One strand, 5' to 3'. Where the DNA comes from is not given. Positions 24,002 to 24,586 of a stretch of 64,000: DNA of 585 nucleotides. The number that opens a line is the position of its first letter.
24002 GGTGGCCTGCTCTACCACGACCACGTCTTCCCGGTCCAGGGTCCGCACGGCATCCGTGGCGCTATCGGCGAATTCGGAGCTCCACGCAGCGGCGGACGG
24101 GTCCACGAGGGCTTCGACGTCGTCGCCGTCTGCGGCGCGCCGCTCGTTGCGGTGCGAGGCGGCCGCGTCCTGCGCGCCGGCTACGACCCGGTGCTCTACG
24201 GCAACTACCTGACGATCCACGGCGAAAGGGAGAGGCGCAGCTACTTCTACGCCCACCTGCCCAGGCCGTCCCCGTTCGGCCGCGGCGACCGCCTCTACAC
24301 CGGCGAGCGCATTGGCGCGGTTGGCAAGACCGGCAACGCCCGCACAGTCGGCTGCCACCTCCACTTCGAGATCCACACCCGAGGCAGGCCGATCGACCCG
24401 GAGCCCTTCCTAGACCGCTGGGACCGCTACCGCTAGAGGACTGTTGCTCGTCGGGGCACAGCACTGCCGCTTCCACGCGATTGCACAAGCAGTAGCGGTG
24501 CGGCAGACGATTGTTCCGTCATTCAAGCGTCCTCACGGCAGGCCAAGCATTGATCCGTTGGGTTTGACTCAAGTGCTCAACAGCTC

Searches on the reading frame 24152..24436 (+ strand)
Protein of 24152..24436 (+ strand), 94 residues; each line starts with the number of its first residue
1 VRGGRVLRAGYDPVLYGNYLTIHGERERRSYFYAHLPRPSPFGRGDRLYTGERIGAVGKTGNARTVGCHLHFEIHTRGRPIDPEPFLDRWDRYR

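Call 3: search_protein_families(library=pfam, proteins=[window:24152-24436:+], max_evalue=1)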
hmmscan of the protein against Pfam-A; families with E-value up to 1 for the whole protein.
window:24152-24436:+ (94 aa): 1 family
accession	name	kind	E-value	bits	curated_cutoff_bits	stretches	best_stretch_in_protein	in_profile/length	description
PF01551.29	Peptidase_M23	-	8.7e-14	51.9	28.7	1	3-83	21-96/96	Peptidase family M23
